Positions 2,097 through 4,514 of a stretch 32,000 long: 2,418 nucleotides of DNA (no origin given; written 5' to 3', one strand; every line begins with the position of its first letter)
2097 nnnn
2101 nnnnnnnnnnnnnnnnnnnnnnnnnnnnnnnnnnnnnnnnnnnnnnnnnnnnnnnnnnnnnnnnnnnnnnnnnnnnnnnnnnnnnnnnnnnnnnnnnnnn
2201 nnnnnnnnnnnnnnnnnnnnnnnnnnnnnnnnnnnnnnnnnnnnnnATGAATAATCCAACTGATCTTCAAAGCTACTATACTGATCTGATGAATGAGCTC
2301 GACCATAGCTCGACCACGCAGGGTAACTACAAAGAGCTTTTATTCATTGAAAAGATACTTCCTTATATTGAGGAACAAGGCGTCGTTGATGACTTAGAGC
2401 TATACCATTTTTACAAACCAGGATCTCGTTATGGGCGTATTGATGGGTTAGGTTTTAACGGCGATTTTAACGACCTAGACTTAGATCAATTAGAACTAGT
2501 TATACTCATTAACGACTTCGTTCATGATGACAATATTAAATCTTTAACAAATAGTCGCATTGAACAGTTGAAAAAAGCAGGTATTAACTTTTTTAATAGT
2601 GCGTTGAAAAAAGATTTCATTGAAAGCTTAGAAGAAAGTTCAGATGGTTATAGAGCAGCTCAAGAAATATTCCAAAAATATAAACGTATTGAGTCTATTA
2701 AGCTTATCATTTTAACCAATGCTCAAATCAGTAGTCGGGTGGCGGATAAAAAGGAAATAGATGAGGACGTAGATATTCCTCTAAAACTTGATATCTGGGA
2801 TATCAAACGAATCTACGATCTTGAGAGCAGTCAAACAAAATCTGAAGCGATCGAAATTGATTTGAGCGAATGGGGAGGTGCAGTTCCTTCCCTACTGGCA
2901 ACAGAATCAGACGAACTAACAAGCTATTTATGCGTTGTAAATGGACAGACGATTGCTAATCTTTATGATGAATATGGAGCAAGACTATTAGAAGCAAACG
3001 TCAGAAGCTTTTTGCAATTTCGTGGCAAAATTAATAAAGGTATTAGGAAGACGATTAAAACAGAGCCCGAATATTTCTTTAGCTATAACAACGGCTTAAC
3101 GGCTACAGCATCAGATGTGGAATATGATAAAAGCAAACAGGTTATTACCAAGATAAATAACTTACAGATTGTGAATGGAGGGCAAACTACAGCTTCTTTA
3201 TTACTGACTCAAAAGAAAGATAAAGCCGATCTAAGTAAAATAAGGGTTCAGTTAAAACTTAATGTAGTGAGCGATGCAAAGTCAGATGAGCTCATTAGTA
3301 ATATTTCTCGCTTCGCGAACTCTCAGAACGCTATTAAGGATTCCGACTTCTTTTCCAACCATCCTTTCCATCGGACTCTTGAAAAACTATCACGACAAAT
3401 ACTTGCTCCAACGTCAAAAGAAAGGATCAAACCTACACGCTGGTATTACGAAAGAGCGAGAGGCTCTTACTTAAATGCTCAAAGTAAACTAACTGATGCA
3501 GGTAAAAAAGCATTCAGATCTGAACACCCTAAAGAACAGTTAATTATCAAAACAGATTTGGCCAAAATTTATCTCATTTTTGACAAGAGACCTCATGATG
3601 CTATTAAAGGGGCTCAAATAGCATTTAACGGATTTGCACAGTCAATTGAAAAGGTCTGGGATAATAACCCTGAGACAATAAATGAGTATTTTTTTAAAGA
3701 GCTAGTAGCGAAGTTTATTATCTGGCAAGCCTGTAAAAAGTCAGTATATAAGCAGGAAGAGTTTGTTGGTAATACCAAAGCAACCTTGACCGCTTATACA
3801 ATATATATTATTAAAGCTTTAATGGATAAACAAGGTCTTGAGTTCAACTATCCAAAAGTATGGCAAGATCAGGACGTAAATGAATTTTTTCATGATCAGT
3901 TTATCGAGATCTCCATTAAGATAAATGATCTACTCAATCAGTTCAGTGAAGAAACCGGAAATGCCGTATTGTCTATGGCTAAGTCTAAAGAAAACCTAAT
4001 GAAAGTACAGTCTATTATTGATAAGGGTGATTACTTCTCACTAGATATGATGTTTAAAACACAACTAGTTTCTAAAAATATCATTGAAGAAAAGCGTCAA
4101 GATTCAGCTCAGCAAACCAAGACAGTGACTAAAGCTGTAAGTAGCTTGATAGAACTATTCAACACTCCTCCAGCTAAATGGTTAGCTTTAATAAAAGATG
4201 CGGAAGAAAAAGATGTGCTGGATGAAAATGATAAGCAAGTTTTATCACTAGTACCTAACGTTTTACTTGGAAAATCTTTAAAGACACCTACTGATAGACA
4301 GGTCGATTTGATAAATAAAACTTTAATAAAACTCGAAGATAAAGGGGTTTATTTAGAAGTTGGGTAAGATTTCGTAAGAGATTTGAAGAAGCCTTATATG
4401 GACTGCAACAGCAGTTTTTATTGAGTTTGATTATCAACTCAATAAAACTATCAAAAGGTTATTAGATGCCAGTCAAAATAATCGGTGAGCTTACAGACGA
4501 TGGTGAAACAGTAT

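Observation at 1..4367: Translationally coupled SF2-helicase/Z1 + AIPR gene pair: a predicted but experimentally uncharacterised defence module, cut by the window edge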

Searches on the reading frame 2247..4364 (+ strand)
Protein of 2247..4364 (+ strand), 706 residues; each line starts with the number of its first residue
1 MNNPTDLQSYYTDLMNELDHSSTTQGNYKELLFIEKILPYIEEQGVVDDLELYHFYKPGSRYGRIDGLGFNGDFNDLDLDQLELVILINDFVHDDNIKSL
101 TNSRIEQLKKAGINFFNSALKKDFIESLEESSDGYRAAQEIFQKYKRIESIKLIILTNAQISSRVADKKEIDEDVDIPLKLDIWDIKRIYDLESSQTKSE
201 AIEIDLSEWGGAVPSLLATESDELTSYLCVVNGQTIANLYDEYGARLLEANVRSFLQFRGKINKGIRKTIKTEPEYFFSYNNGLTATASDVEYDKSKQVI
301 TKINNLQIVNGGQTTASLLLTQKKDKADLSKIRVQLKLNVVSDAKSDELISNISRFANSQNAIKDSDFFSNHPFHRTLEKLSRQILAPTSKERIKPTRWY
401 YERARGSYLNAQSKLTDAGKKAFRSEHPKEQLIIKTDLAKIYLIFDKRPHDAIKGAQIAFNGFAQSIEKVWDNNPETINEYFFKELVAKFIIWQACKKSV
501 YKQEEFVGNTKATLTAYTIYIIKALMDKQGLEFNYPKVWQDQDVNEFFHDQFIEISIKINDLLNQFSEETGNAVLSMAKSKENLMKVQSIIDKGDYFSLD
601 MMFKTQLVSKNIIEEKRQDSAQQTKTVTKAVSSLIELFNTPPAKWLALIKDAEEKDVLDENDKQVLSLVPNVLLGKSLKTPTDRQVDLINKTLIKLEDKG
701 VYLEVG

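Call 6: search_protein_families(library=pfam, proteins=[window:2247-4364:+], max_evalue=0.01)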
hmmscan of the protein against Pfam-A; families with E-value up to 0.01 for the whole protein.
window:2247-4364:+ (706 aa): 2 families
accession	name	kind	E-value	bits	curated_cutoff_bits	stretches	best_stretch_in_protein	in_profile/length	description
PF10592.14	AIPR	-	3.1e-89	300.1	25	1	248-564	1-305/308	AIPR protein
PF22879.1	AIPR_N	-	4.6e-29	101.8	28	1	33-190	1-150/151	Abortive infection phage resistance protein N-terminal domain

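Call 7: search_protein_families(library=padloc, proteins=[window:2247-4364:+], max_evalue=0.01)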
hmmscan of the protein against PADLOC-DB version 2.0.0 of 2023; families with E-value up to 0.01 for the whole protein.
window:2247-4364:+ (706 aa): 1 family
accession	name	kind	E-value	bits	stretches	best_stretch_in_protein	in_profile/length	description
PDLC02207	MzaE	-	7.4e-77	257.3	1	24-591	27-584/598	-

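Call 8: find_encoding_contigs(protein=window:2247-4364:+, flank=10000, max_places=8)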
Protein window:2247-4364:+ (706 aa): 2 contigs read that carry it; 1 place shown.
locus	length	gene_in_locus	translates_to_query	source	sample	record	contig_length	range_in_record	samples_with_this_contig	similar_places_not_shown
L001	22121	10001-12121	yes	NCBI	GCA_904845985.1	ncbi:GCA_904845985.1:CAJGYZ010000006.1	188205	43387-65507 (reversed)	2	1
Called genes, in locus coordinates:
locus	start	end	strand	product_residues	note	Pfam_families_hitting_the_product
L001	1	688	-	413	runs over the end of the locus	PF01420:Methylase_S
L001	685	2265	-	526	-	PF12161:HsdM_N, PF02384:N6_Mtase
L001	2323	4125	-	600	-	PF02384:N6_Mtase, PF01420:Methylase_S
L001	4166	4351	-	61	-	-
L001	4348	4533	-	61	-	-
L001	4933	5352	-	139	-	PF11697:DUF3293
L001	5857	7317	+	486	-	PF02518:HATPase_c (faint), PF13589:HATPase_c_3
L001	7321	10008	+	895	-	PF10593:Z1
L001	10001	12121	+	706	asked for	PF22879:AIPR_N, PF10592:AIPR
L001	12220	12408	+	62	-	-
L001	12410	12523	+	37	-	-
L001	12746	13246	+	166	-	-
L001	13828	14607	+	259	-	PF02698:DUF218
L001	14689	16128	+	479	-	PF13396:PLDc_N, PF13091:PLDc_2, PF00614:PLDc (faint), PF13091:PLDc_2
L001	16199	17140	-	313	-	PF21302:Zn_ribbon_RlmA, PF13489:Methyltransf_23 (weak), PF13649:Methyltransf_25 (faint)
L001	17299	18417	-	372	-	PF00953:Glycos_transf_4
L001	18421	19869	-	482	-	PF01225:Mur_ligase, PF08245:Mur_ligase_M, PF02875:Mur_ligase_C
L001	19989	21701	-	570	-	PF08245:Mur_ligase_M, PF02875:Mur_ligase_C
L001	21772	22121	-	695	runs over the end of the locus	PF03717:PBP_dimer, PF00905:Transpeptidase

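Call 13: search_protein_families(library=padloc, proteins=[L001:5857-7314:+, L001:7321-10005:+, L001:4936-5352:-, L001:4351-4533:-, L001:4169-4351:-, L001:2326-4125:-, L001:688-2265:-], max_evalue=0.001)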
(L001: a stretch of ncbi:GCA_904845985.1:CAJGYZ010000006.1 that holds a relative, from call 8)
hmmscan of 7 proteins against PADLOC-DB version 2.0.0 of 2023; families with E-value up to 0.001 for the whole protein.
L001:5857-7314:+ (486 aa): 1 family
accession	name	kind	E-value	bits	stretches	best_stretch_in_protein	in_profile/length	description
PDLC02204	MzaB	-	1.6e-90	302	1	6-432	6-439/500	-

L001:7321-10005:+ (895 aa): 2 families
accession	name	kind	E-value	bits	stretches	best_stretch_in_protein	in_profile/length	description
PDLC02205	MzaC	-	4.5e-113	377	1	62-751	70-797/952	-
PDLC03202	Helicase_II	-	2.5e-46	156.3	2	236-596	113-435/621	Type II helicase domain protein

L001:4936-5352:- (139 aa): 0 families

L001:4351-4533:- (61 aa): 0 families

L001:4169-4351:- (61 aa): 0 families

L001:2326-4125:- (600 aa): 79 families (the best 25 are shown)
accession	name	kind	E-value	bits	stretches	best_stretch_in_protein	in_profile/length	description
PDLC03027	MTase_I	-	2.1e-22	77.5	1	195-405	229-448/810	Type I methyltransferase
PDLC03100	Specificity_I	-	1.5e-18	65.5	1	390-597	190-383/392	Type I specificity subunit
PDLC04137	mad5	-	2.9e-17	61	1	450-589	43-175/392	mads_5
PDLC03021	MTase_I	-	5.1e-17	59.9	1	262-400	311-458/491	Type I methyltransferase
PDLC03022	MTase_I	-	1.6e-16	57.8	1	223-394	299-474/857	Type I methyltransferase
PDLC03033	MTase_I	-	2.9e-15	54.2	1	262-394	356-492/541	Type I methyltransferase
PDLC03086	Specificity_I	-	3.6e-15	53.9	1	453-569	54-166/458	Type I specificity subunit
PDLC03032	MTase_I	-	4.3e-15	52.8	1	203-395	239-440/1001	Type I methyltransferase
PDLC03072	Specificity_I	-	4.5e-15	53.6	1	431-582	265-409/448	Type I specificity subunit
PDLC03105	Specificity_I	-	3.1e-14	51.3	1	414-588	243-413/448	Type I specificity subunit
PDLC03079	Specificity_I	-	1.4e-13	48.8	1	443-591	284-429/470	Type I specificity subunit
PDLC03073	Specificity_I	-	1.6e-13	48.6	1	415-586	24-193/437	Type I specificity subunit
PDLC03076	Specificity_I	-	3.3e-13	47.7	1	412-584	321-487/488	Type I specificity subunit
PDLC03108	Specificity_I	-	4.9e-13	47.1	1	444-578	278-407/452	Type I specificity subunit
PDLC03168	Specificity_I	-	9.3e-13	46.4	1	411-574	7-166/459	Type I specificity subunit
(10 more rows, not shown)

L001:688-2265:- (526 aa): 29 families (the best 25 are shown)
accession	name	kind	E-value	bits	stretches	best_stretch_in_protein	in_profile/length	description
PDLC03035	MTase_I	-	2.7e-208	691.6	2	3-437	5-435/653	Type I methyltransferase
PDLC03019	MTase_I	-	1e-90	303.3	1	8-521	8-495/932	Type I methyltransferase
PDLC03240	MTase_II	-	1.5e-72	243.1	1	7-521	7-503/511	Type II methyltransferase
PDLC03031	MTase_I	-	5.8e-52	175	1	1-409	1-433/834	Type I methyltransferase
PDLC03027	MTase_I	-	1.1e-45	154.5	2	79-410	51-387/810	Type I methyltransferase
PDLC03022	MTase_I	-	3.9e-43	145.9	1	5-412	3-426/857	Type I methyltransferase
PDLC03026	MTase_I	-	7.1e-42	142.1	1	6-459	4-425/487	Type I methyltransferase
PDLC03021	MTase_I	-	1.3e-39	134.4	1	127-522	117-486/491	Type I methyltransferase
PDLC04134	mad2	-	3.1e-37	126.5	1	6-434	139-488/492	mads_2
PDLC03029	MTase_I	-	2.4e-33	113.5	1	4-412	5-426/661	Type I methyltransferase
PDLC03028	MTase_I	-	7.1e-33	111.7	1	3-437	724-1166/1236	Type I methyltransferase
PDLC03032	MTase_I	-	1.1e-32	111.1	1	78-411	50-390/1001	Type I methyltransferase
PDLC03038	MTase_I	-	1.1e-31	107.5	1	3-409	4-400/896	Type I methyltransferase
PDLC03039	MTase_I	-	1.9e-31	107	1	3-440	2-427/708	Type I methyltransferase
PDLC03033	MTase_I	-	3.4e-28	96.9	1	134-522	162-532/541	Type I methyltransferase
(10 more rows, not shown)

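Call 35: search_solved_structures(query=window:2247-4364:+, max_evalue=1)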
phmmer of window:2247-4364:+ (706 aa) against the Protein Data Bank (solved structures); distinct sequences matched with E-value up to 1: 0.

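Call 36: search_solved_structures(query=L001:7321-10005:+, max_evalue=1)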
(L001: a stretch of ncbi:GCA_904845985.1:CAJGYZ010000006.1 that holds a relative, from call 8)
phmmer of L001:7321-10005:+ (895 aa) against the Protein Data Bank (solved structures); distinct sequences matched with E-value up to 1: 0.

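Call 37: search_solved_structures(query=L001:5857-7314:+, max_evalue=1)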
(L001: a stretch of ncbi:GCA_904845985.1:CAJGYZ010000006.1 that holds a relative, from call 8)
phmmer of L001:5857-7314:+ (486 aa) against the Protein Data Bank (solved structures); distinct sequences matched with E-value up to 1: 20.
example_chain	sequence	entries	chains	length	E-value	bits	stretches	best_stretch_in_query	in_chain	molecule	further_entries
7aib_C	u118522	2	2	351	1.6e-05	27.2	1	28-120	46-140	DNA mismatch repair protein MutL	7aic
5akb_C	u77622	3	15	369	1.8e-05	27.1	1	28-120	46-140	DNA MISMATCH REPAIR PROTEIN MUTL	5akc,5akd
1b63_A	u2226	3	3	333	4.2e-05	25.9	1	28-120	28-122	MUTL | DNA mismatch repair protein mutL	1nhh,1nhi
1bkn_A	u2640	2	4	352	4.6e-05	25.7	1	28-120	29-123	MUTL | DNA mismatch repair protein MutL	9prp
1b62_A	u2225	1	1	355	4.7e-05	25.7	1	28-120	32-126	PROTEIN (MUTL)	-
7p8v_A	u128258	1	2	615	0.00012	24.4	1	28-120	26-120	DNA mismatch repair protein MutL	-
1nhj_A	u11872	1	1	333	0.00015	24.1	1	28-119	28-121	DNA mismatch repair protein mutL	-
3h4l_A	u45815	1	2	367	0.0096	18.1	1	23-67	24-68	DNA mismatch repair protein PMS1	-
7k7t_A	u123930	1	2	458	0.026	16.7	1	27-113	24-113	Isoform 3 of MORC family CW-type zinc finger protein 4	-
5ix1_A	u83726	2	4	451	0.042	16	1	27-114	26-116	MORC family CW-type zinc finger protein 3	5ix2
6o1e_A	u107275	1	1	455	0.058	15.5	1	27-114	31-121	MORC family CW-type zinc finger protein 3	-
2ior_A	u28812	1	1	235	0.077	15.1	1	40-114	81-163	Chaperone protein htpG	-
9n2k_A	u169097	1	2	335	0.12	14.5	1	28-82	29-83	DNA mismatch repair protein MutL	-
1ea6_A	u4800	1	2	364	0.14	14.2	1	23-84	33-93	PMS1 PROTEIN HOMOLOG 2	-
1h7s_A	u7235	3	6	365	0.14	14.2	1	23-84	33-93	PMS1 PROTEIN HOMOLOG 2 | MISMATCH REPAIR ENDONUCLEASE PMS2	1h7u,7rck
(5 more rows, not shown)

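Call 38: find_homologous_proteins(query=window:2247-4364:+, max_evalue=1e-10)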
Query window:2247-4364:+ (706 aa): 8000 proteins with E <= 1e-10 among 8000 candidates; the best 120 are listed.
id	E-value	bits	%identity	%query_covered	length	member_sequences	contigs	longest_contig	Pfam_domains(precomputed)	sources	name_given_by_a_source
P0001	0.0e+0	1530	98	100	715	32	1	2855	PF22879.2,PF10592.15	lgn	-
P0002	0.0e+0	1484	95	100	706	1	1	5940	PF22879.2,PF10592.15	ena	-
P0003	0.0e+0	1476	94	100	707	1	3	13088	PF22879.2,PF10592.15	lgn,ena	-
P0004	0.0e+0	1476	94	100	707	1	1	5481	PF22879.2,PF10592.15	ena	-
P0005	0.0e+0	1469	94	100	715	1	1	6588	PF22879.2,PF10592.15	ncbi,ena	-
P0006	0.0e+0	1458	93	100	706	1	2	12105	PF22879.2,PF10592.15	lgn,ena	-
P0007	0.0e+0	1457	93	100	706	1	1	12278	PF22879.2,PF10592.15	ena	-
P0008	0.0e+0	1457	93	100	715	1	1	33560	PF22879.2,PF10592.15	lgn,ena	-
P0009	0.0e+0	1447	92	100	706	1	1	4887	PF22879.2,PF10592.15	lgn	-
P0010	0.0e+0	1444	92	100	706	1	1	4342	PF22879.2,PF10592.15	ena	-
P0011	0.0e+0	1442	92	100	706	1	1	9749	PF22879.2,PF10592.15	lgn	-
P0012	0.0e+0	1442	92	100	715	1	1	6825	PF22879.2,PF10592.15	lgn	-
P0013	0.0e+0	1438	92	100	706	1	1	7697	PF22879.2,PF10592.15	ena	-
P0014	0.0e+0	1435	92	100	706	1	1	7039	PF22879.2,PF10592.15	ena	-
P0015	0.0e+0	1435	92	100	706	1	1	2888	PF22879.2,PF10592.15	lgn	-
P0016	0.0e+0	1435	92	100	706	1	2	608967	PF22879.2,PF10592.15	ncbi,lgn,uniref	ncbi:AIPR family protein [Psychrobacter sp. AOP22-C1-C5]|uniref:AIPR family protein n=1 Tax=Psychrob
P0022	0.0e+0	1409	89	100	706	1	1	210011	PF22879.2,PF10592.15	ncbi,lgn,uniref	ncbi:AIPR family protein [Psychrobacter sp. AOP30-A2-5]|uniref:AIPR family protein n=1 Tax=Psychroba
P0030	0.0e+0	1142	71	100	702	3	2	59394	PF22879.2,PF10592.15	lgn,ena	-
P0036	0.0e+0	1071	68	99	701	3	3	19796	PF22879.2,PF10592.15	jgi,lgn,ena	jgi:hypothetical protein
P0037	5.0e-238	810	55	99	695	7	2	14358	PF22879.2,PF10592.15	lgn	-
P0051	3.6e-148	513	40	96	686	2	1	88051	PF22879.2,PF10592.15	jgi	jgi:AIPR protein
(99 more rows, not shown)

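Call 39: find_encoding_contigs(protein=P0016, flank=9000, max_places=1)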
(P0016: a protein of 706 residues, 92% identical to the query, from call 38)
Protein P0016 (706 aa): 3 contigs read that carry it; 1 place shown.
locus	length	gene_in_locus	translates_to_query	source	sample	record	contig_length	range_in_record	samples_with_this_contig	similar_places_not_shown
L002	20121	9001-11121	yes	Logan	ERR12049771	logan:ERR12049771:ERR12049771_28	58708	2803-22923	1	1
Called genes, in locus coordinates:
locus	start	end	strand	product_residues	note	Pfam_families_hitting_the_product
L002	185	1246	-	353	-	-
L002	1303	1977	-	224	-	-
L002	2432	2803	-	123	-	-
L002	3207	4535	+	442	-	PF00817:IMS, PF11799:IMS_C, PF13438:DUF4113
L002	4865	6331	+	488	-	PF13589:HATPase_c_3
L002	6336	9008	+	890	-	PF10593:Z1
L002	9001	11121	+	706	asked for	PF22879:AIPR_N, PF10592:AIPR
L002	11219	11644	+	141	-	PF00717:Peptidase_S24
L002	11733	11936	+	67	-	-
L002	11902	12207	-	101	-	-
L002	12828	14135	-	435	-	PF10117:McrBC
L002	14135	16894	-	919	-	PF28527:DUF8425, PF00004:AAA (faint), PF28530:DUF8426, PF07728:AAA_5, PF28529:McrB_lid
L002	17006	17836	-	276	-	PF01863:YgjP-like, PF08325:WLM (faint)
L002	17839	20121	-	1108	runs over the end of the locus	PF04313:HSDR_N, PF04851:ResIII, PF18766:SWI2_SNF2, PF22679:T1R_D3-like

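Call 40: find_encoding_contigs(protein=P0030, flank=9000, max_places=1)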
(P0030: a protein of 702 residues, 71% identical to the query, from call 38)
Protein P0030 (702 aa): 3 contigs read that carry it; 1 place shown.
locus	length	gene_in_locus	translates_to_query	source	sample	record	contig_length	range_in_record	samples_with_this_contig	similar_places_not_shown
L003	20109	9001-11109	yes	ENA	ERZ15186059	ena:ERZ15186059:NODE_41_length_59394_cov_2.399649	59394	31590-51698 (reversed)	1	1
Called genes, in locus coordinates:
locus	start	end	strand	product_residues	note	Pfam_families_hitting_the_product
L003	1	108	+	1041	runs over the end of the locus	PF00589:Phage_integrase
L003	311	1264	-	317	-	PF13404:HTH_AsnC-type (faint), PF13412:HTH_24 (faint), PF01037:AsnC_trans_reg, PF22482:AsnC_trans_reg_3 (faint), PF01037:AsnC_trans_reg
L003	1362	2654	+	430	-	PF00083:Sugar_tr, PF07690:MFS_1, PF00083:Sugar_tr, PF07690:MFS_1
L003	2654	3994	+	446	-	PF01425:Amidase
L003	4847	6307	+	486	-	PF02518:HATPase_c (faint), PF13589:HATPase_c_3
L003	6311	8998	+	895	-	PF10593:Z1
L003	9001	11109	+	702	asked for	PF22879:AIPR_N, PF10592:AIPR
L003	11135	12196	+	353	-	PF13395:HNH_4 (weak)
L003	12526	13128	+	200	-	-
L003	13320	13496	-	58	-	-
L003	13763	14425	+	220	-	-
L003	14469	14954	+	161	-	-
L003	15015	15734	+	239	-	-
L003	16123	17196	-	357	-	-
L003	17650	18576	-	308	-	PF00023:Ank (faint), PF12796:Ank_2 (weak), PF13606:Ank_3 (faint), PF13637:Ank_4 (faint)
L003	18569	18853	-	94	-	-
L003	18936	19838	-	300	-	PF13276:HTH_21, PF00665:rve, PF13683:rve_3, PF13333:rve_2 (weak)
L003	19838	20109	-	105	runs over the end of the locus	PF01527:HTH_Tnp_1 (weak)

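Call 41: find_encoding_contigs(protein=P0051, flank=9000, max_places=1)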
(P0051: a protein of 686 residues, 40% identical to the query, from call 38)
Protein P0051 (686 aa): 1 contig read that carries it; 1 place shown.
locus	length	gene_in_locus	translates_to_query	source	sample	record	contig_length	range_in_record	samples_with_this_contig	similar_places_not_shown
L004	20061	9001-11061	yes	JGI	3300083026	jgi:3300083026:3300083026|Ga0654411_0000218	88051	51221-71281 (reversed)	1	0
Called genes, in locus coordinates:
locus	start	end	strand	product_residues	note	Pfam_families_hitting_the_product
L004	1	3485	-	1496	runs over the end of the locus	PF11974:bMG3 (weak), PF01835:MG2, PF07703:A2M_BRD, PF00207:A2M, PF17973:bMG10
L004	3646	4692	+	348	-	-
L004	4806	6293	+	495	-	PF02518:HATPase_c (faint), PF13589:HATPase_c_3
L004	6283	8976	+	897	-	PF10593:Z1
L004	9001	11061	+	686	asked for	PF22879:AIPR_N, PF10592:AIPR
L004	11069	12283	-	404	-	PF13356:Arm-DNA-bind_3, PF22022:Phage_int_M, PF00589:Phage_integrase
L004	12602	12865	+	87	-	-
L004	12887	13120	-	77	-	-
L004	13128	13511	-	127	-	-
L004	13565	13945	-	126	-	PF12599:DUF3768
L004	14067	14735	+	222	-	PF02195:ParB_N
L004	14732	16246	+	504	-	PF02195:ParB_N (faint)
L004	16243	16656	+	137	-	-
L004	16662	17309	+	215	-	PF08241:Methyltransf_11 (weak), PF08242:Methyltransf_12, PF13649:Methyltransf_25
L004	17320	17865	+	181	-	-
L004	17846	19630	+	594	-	PF05876:GpA_ATPase, PF20454:GpA_nuclease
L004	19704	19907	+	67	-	-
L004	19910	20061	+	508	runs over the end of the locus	PF05136:Phage_portal_2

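Call 48: search_protein_families(library=padloc, proteins=[L004:3646-4689:+, L003:11135-12193:+, L002:11219-11641:+, L003:12526-13125:+, L002:3207-4532:+, L004:4806-6290:+, L003:4847-6304:+], max_evalue=0.01)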
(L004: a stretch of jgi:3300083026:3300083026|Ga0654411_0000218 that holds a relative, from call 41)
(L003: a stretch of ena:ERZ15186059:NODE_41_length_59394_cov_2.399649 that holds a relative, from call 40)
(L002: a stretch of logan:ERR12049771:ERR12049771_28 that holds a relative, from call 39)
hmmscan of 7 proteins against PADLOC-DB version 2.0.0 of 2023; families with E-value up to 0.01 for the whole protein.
L004:3646-4689:+ (348 aa): 0 families

L003:11135-12193:+ (353 aa): 22 families
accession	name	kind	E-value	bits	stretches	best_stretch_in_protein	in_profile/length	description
PDLC01256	Cas9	-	3.2e-07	27.5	1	210-281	494-566/711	"CAS-II-A,CAS-II-B,CAS-II-C; effector__SPE"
PDLC00973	Cas9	-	1.5e-06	25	1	211-277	589-659/830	CRISPR subtype II RNA-guided endonuclease Cas9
PDLC00315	PtuB1|PtuB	-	1.1e-05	23.3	1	224-276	25-79/227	Unknown function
PDLC00336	PtuB1|PtuB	-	2.2e-05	22.2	1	223-275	57-113/250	Unknown function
PDLC01460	Cas9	-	2.2e-05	20.9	1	224-286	494-560/901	"CAS-II-A,CAS-II-B,CAS-II-C; effector__SPE"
PDLC04253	PDC-M01B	-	3.5e-05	21.2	1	211-279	87-155/366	-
PDLC04259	PDC-M01B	-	4.2e-05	21.6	1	208-279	72-144/277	-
PDLC04248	PDC-M01B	-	5.8e-05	21.1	1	222-279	27-84/216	-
PDLC00337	PtuB1|PtuB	-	6.7e-05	20.9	1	223-280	50-111/216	Unknown function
PDLC00340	PtuB1|PtuB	-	8.8e-05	20.2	1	190-300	32-137/268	Unknown function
PDLC04247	PDC-M01B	-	0.0001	20.3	1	222-273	93-144/286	-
PDLC00317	PtuB1|PtuB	-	0.00011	20.2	1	214-275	45-106/244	Unknown function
PDLC02924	HNH_I-A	-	0.00014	20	1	220-256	34-70/198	-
PDLC04246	PDC-M01B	-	0.00014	19.6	1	227-278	88-141/280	-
PDLC00349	PtuB1|PtuB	-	0.00016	19.7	1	211-265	31-91/260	Unknown function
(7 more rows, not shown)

L002:11219-11641:+ (141 aa): 0 families

L003:12526-13125:+ (200 aa): 0 families

L002:3207-4532:+ (442 aa): 0 families

L004:4806-6290:+ (495 aa): 2 families
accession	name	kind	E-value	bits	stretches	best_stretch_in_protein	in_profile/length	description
PDLC02204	MzaB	-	4e-85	284.2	1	14-433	8-431/500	-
PDLC03419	REase_II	-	0.0011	15.4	1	22-77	15-71/695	Type II restriction enzyme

L003:4847-6304:+ (486 aa): 1 family
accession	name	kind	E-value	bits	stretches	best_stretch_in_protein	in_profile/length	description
PDLC02204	MzaB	-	4.2e-78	261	1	6-473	6-484/500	-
